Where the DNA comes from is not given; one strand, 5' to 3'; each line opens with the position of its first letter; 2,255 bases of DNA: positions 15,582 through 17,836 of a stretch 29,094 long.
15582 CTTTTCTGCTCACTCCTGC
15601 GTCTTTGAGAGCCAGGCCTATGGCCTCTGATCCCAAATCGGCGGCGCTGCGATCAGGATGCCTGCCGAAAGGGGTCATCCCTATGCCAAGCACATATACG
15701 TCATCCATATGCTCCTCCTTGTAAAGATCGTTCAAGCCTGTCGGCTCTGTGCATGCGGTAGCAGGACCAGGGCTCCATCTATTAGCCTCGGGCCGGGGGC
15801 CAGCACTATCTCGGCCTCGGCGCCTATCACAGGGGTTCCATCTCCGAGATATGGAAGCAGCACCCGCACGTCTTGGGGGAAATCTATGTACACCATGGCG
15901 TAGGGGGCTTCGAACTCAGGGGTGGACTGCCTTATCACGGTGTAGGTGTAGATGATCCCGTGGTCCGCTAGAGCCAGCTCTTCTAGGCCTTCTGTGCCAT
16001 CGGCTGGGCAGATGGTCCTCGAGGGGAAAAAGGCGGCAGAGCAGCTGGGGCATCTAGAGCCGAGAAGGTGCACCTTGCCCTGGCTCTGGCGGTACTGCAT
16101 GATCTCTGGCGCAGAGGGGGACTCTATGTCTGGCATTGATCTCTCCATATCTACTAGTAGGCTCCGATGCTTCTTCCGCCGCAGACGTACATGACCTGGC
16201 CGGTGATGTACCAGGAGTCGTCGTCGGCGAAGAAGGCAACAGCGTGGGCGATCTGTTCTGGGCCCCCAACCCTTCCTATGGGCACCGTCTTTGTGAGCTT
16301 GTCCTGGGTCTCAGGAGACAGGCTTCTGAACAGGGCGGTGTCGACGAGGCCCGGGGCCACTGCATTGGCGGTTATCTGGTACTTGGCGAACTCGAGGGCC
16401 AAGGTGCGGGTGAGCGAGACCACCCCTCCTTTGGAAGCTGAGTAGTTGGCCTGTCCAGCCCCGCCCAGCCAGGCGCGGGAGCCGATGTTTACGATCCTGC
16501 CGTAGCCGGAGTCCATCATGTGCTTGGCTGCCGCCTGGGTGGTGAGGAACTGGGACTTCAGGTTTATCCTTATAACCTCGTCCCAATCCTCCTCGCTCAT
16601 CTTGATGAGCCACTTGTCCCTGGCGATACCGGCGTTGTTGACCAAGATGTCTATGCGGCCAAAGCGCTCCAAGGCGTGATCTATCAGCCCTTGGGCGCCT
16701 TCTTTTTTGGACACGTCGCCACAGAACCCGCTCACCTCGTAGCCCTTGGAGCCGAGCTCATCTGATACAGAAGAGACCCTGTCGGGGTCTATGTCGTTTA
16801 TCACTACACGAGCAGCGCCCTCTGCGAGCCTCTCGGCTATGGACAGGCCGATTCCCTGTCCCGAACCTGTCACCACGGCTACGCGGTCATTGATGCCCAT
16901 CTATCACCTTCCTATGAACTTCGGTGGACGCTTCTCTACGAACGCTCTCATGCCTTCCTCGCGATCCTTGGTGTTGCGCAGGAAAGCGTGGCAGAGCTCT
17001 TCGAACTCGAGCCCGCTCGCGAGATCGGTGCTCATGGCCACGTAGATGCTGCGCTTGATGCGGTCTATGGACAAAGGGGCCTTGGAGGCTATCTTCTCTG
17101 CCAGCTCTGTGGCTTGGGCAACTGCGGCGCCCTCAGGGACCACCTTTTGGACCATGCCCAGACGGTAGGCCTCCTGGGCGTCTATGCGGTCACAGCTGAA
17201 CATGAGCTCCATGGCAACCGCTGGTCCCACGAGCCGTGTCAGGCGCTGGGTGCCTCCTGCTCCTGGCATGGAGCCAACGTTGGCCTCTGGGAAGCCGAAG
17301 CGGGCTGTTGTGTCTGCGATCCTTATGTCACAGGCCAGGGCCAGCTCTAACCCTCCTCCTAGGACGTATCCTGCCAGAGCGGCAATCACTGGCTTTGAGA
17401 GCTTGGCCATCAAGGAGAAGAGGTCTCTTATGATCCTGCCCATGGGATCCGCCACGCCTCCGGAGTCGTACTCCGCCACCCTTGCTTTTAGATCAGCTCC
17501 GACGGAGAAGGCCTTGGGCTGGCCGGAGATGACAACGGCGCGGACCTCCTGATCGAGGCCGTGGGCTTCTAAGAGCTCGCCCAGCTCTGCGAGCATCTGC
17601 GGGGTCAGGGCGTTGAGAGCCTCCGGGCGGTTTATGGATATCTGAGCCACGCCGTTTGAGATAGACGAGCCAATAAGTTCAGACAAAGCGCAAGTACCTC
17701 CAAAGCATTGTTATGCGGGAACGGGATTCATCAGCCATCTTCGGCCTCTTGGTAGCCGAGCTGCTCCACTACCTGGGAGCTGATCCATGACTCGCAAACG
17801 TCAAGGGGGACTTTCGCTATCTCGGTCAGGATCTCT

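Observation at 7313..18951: Candidate undescribed CoA-dependent catabolic pathway: bbs-like beta-oxidation module without an acyl-CoA dehydrogenase, with its own importer, regulator and thioesterase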

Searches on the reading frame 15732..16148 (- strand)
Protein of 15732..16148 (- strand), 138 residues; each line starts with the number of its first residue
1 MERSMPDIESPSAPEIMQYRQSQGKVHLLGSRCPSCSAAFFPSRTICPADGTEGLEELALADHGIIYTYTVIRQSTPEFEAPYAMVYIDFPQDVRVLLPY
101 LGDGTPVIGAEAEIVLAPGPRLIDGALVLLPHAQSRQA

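Call 3: search_protein_families(library=pfam, proteins=[window:15732-16148:-])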
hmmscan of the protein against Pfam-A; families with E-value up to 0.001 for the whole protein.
window:15732-16148:- (138 aa): 2 families
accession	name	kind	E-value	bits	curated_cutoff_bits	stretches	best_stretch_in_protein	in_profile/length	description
PF01796.24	OB_ChsH2_C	-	7.5e-08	32.6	27.1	1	60-115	4-63/65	ChsH2, C-terminal OB-fold domain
PF12172.15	zf-ChsH2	-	1.9e-06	28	23.2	1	27-56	8-37/37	ChsH2, rubredoxin-like zinc ribbon domain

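Call 6: search_protein_families(library=ncbifam, proteins=[window:15732-16148:-], max_evalue=0.001)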
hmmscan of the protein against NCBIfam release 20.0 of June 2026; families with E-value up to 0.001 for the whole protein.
window:15732-16148:- (138 aa): 1 family
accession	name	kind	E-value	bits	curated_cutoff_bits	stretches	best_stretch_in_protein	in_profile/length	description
NF053627.1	BnzsclthlBbsAGT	equivalog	3.1e-13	49.9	250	1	6-103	15-111/145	benzoylsuccinyl-CoA thiolase subunit BbsA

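Call 55: search_solved_structures(query=window:15732-16148:-, max_evalue=1, show_alignments=2)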
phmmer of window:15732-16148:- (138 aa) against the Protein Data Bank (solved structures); distinct sequences matched with E-value up to 1: 8.
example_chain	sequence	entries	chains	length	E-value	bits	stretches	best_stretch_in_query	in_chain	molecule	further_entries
6esq_E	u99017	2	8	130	4.9e-12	49.3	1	18-96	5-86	Pfam DUF35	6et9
7pxp_A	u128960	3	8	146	3.5e-08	36.8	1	6-120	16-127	Benzoylsuccinyl-CoA thiolase subunit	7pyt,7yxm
9skh_E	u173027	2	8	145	1.6e-07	34.7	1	13-77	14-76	2,4-diacetylphloroglucinol biosynthesis protein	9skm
9myr_B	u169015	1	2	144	9.1e-06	29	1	31-107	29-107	Acyl dehydratase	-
5m3k_B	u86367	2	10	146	2.4e-05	27.6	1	13-60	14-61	2,4-diacetylphloroglucinol biosynthesis protein PhlB | 2,4-diacetylphloroglucinol biosynthesis protein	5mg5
6ok1_B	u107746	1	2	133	3.8e-05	27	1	27-104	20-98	ChsH2(DUF35)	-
9vbo_H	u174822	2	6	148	0.00011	25.5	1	10-57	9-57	2,4-diacetylphloroglucinol biosynthesis protein PhlB family protein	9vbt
3irb_A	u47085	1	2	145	0.0007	22.9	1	25-117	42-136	uncharacterized protein from DUF35 family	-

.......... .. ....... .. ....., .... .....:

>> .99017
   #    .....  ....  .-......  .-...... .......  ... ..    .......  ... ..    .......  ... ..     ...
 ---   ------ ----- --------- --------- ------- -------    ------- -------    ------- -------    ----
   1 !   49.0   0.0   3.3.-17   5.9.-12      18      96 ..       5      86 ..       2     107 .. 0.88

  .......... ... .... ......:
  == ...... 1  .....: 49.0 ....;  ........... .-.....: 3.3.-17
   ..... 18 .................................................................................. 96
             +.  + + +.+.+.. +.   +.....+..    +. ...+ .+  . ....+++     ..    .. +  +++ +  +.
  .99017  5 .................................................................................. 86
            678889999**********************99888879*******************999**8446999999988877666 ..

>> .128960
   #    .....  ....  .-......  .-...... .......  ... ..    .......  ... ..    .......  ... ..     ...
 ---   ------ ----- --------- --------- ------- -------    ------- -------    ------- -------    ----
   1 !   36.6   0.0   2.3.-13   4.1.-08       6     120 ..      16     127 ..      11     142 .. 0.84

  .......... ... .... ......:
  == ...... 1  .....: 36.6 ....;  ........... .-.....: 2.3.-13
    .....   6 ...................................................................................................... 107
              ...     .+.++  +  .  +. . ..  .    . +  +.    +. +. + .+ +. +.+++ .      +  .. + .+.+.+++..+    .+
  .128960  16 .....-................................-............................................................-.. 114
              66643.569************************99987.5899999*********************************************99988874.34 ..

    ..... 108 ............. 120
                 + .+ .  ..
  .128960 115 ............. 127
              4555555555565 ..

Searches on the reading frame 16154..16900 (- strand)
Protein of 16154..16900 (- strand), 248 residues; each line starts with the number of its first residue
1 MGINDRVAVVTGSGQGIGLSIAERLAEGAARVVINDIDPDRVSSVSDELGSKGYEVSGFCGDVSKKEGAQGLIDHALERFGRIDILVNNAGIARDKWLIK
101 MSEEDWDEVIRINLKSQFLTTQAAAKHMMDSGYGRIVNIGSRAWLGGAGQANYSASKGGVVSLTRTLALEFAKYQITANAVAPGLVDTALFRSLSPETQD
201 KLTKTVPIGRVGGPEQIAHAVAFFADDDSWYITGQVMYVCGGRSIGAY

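Call 3: search_protein_families(library=pfam, proteins=[window:16154-16900:-])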
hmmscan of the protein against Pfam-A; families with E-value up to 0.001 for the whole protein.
window:16154-16900:- (248 aa): 3 families
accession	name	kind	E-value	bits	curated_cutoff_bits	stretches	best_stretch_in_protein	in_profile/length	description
PF13561.12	adh_short_C2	-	2.3e-60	204.5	27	1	15-242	6-234/236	Enoyl-(Acyl carrier protein) reductase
PF00106.31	adh_short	-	2.8e-57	193.8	26.6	1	6-196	1-192/195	short chain dehydrogenase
PF08659.16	KR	-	6.3e-14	52.7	22.6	1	9-156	4-152/180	KR domain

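Call 6: search_protein_families(library=ncbifam, proteins=[window:16154-16900:-], max_evalue=0.001)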
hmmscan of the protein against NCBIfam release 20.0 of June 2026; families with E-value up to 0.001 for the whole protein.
window:16154-16900:- (248 aa): 228 families (the best 25 are shown)
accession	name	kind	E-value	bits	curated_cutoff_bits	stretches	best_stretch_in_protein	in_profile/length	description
TIGR01830.1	3oxo_ACP_reduc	equivalog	7.3e-80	268.1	297.75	1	8-242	1-237/239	3-oxoacyl-[acyl-carrier-protein] reductase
NF004198.0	PRK05653.1-3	equivalog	1.1e-79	267.4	296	1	4-245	6-248/248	3-oxoacyl-ACP reductase FabG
NF004197.0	PRK05653.1-1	equivalog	2.3e-72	243.6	332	1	3-242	5-245/249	3-oxoacyl-ACP reductase FabG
NF005559.1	PRK07231.1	subfamily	6.4e-69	232.2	215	1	4-244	3-248/249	glucose 1-dehydrogenase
NF009466.0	PRK12826.1-2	subfamily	4.9e-68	229.2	222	1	5-244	3-245/248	3-oxoacyl-ACP reductase FabG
TIGR01829.1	AcAcCoA_reduct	subfamily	2.7e-66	223.7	302.1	1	6-243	1-240/242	acetoacetyl-CoA reductase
NF009464.0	PRK12824.1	subfamily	2.9e-65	220.3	269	1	5-243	2-242/245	3-oxoacyl-ACP reductase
NF004791.0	PRK06138.1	equivalog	3.9e-65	219.6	312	1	2-245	2-251/252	SDR family oxidoreductase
NF004199.0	PRK05653.1-4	equivalog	1.4e-63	214.8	301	1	3-242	3-244/247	3-oxoacyl-ACP reductase FabG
NF006072.0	PRK08217.1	subfamily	1.7e-63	214.8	298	1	1-242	1-250/253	3-ketoacyl-(acyl-carrier-protein) reductase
NF005309.0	PRK06841.1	subfamily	3.1e-61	207.1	286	1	3-245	13-254/255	GolD/DthD family dehydrogenase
NF009546.0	PRK12935.1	equivalog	6.6e-61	206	418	1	3-242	4-244/247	acetoacetyl-CoA reductase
NF052558.1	MBtsdlDhBudC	equivalog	1.1e-60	205.4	270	1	4-244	2-242/250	meso-2,3-butanediol dehydrogenase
NF009468.0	PRK12826.1-4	equivalog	1.5e-60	205.1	318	1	3-243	5-247/256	SDR family oxidoreductase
NF006070.0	PRK08213.1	subfamily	1.9e-60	204.6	279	1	3-245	10-258/259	gluconate 5-dehydrogenase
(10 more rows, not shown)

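Call 56: search_solved_structures(query=window:16154-16900:-, max_evalue=1e-40)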
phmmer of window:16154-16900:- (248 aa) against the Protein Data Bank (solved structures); distinct sequences matched with E-value up to 1e-40: 78 (the best 60 are shown).
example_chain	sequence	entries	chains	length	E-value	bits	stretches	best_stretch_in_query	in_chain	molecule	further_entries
7pcs_B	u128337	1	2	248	1.1e-77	264.2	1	1-246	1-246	BbsD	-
2et6_A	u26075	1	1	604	3e-67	230.1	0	3-236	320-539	(3R)-hydroxyacyl-CoA dehydrogenase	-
2c07_A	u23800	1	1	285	5.2e-61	209.7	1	5-244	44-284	3-OXOACYL-(ACYL-CARRIER PROTEIN) REDUCTASE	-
2hq1_A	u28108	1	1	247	3e-59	203.9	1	3-242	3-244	Glucose/ribitol dehydrogenase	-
4jro_A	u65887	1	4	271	2.1e-57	197.9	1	3-243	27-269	FabG protein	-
7tzp_A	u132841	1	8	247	2e-56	194.6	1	4-243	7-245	3-oxoacyl-ACP reductase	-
6t6n_A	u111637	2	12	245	2.2e-56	194.5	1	2-243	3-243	3-oxoacyl-[acyl-carrier protein] reductase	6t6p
2uvd_A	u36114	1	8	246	2.2e-55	191.3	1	5-243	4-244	3-OXOACYL-(ACYL-CARRIER-PROTEIN) REDUCTASE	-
3op4_A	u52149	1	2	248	6.5e-55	189.7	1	1-243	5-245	3-oxoacyl-[acyl-carrier protein] reductase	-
3rro_A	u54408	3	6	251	6.8e-55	189.6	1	1-243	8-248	3-ketoacyl-(acyl-carrier-protein) reductase | 3-oxoacyl-[acyl-carrier protein] reductase | 3-oxoacyl-[acyl-carrier-protein] reductase FabG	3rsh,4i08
3tzh_A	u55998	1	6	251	1.2e-54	188.8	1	1-243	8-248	3-oxoacyl-[acyl-carrier protein] reductase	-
3tzc_A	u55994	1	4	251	2.4e-54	187.9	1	1-243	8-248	3-oxoacyl-[acyl-carrier protein] reductase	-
2ph3_A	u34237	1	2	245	3.5e-54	187.3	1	6-243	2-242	3-oxoacyl-[acyl carrier protein] reductase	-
4wjz_A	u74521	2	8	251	4e-54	187.1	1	1-243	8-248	3-oxoacyl-[acyl-carrier-protein] reductase FabG | 3-oxoacyl-[acyl-carrier protein] reductase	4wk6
3tzk_A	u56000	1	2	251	4.1e-54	187.1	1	1-243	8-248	3-oxoacyl-[acyl-carrier protein] reductase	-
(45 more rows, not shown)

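Call 58: search_solved_structures(query=window:16154-16900:-, max_evalue=1e-70, show_alignments=1)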
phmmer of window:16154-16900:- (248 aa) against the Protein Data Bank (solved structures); distinct sequences matched with E-value up to 1e-70: 1.
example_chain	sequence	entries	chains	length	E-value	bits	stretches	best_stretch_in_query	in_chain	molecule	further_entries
7pcs_B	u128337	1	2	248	1.1e-77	264.2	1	1-246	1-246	BbsD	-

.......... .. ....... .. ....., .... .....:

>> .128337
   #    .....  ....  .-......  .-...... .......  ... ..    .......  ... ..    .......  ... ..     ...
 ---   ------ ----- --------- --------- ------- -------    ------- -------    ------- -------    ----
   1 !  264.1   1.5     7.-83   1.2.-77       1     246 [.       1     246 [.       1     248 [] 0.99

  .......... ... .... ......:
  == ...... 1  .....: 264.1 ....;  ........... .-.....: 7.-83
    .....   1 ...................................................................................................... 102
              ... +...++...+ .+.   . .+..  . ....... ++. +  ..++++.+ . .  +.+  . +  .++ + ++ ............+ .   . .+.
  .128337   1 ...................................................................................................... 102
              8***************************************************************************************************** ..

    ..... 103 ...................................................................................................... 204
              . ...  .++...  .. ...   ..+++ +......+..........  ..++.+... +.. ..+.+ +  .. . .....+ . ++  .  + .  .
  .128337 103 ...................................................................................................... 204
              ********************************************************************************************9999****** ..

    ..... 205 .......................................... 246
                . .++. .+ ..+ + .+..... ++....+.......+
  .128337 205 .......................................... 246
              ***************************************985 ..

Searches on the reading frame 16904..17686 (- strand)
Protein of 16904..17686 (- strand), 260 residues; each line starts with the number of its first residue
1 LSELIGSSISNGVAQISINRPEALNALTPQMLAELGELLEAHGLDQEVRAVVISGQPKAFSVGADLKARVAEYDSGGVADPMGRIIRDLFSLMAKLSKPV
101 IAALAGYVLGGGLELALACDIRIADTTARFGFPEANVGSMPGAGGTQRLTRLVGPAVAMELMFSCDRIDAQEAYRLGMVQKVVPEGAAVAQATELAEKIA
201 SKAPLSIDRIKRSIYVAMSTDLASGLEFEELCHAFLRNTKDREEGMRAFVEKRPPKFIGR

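Call 4: search_protein_families(library=pfam, proteins=[window:16904-17686:-])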
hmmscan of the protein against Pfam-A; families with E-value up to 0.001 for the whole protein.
window:16904-17686:- (260 aa): 2 families
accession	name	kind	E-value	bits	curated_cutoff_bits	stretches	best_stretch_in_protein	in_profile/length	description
PF00378.25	ECH_1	-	6.1e-69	232.6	27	1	9-258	2-249/251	Enoyl-CoA hydratase/isomerase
PF16113.10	ECH_2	-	7.8e-36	124.7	27.2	1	14-196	2-185/335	Enoyl-CoA hydratase/isomerase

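Call 6: search_protein_families(library=ncbifam, proteins=[window:16904-17686:-], max_evalue=0.001)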
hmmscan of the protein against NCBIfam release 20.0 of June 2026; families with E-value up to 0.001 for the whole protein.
window:16904-17686:- (260 aa): 73 families (the best 25 are shown)
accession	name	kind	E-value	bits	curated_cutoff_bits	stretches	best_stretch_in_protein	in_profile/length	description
NF007239.0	PRK09674.1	equivalog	7.8e-73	245.1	371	1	8-260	9-257/257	2,3-dehydroadipyl-CoA hydratase PaaF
NF005802.0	PRK07657.1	equivalog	6.8e-71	238.8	363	1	8-259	9-259/260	enoyl-CoA hydratase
NF006007.0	PRK08138.1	subfamily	7.5e-69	232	355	1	9-260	14-261/261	enoyl-CoA hydratase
NF004475.0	PRK05809.1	subfamily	3.1e-68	230.1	394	1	11-258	12-258/260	short-chain-enoyl-CoA hydratase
NF004517.0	PRK05862.1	equivalog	3.4e-66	223.4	396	1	10-258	11-255/257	enoyl-CoA hydratase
NF051848.1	EnCoAHydtEchA19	equivalog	3.8e-66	223.3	400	1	13-260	10-258/258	enoyl-CoA hydratase EchA19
NF005803.0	PRK07658.1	equivalog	5.2e-63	212.8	313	1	8-260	7-257/257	enoyl-CoA hydratase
NF006566.0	PRK09076.1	subfamily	2.1e-61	207.8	286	1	7-257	9-257/260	enoyl-CoA hydratase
NF042430.2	EnCoAhydt_DpgD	equivalog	8.7e-58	195.8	400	1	12-259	6-257/258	enoyl-CoA-hydratase DpgD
NF005073.0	PRK06495.1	subfamily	2.5e-57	194.1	296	1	4-260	5-257/257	enoyl-CoA hydratase/isomerase family protein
NF004781.0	PRK06127.1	subfamily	2.7e-52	178.1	291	1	9-260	17-269/269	enoyl-CoA hydratase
NF006100.0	PRK08252.1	subfamily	1e-51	176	282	1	5-260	5-254/254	crotonase/enoyl-CoA hydratase family protein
NF005126.0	PRK06563.1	subfamily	1.2e-51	175.6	261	1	10-260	14-263/263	crotonase/enoyl-CoA hydratase family protein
NF004796.0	PRK06144.1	subfamily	2.2e-51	174.9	272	1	5-260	10-262/262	enoyl-CoA hydratase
NF006699.0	PRK09245.1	subfamily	7.3e-51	173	354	1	3-259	3-265/266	crotonase/enoyl-CoA hydratase family protein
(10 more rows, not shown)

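Call 57: search_solved_structures(query=window:16904-17686:-, max_evalue=1e-35)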
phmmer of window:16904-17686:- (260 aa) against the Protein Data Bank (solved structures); distinct sequences matched with E-value up to 1e-35: 37.
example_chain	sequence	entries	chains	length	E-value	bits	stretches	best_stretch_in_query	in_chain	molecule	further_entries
5zai_A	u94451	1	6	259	5.1e-57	196.6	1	12-260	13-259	3-hydroxypropionyl-coenzyme A dehydratase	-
2pbp_A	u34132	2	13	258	1.1e-53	185.7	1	10-260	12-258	Enoyl-CoA hydratase subunit I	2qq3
1ey3_A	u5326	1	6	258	7e-53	183.1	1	11-257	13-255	ENOYL-COA HYDRATASE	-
1mj3_A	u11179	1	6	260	7.2e-53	183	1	11-257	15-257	ENOYL-COA HYDRATASE, MITOCHONDRIAL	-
1dub_A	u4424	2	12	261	7.3e-53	183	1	11-257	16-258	2-ENOYL-COA HYDRATASE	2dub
9rgq_A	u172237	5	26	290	1.1e-52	182.5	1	11-257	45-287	Enoyl-CoA hydratase, mitochondrial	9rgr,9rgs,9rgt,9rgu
8zru_A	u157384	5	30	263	9.5e-52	179.4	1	10-257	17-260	Enoyl-CoA hydratase, mitochondrial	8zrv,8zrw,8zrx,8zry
2hw5_A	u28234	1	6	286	1.8e-51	178.5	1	10-257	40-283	Enoyl-CoA hydratase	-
5z7r_A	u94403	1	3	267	2e-51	178.3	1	12-254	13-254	Short-chain-enoyl-CoA hydratase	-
5xzd_A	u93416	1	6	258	2.1e-51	178.2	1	8-257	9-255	Enoyl-CoA hydratase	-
9qwv_A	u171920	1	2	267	4.3e-51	177.2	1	10-257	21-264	Enoyl-CoA hydratase, mitochondrial, putative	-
3kqf_A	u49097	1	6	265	2.3e-50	174.8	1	13-259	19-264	Enoyl-CoA hydratase/isomerase family protein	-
4fzw_A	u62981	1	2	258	4e-50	174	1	1-260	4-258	2,3-dehydroadipyl-CoA hydratase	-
3moy_A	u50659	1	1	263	9.2e-49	169.6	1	11-259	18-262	Probable enoyl-CoA hydratase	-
1hzd_A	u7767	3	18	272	1.4e-48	169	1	10-259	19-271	AU-BINDING PROTEIN/ENOYL-COA HYDRATASE | Methylglutaconyl-CoA hydratase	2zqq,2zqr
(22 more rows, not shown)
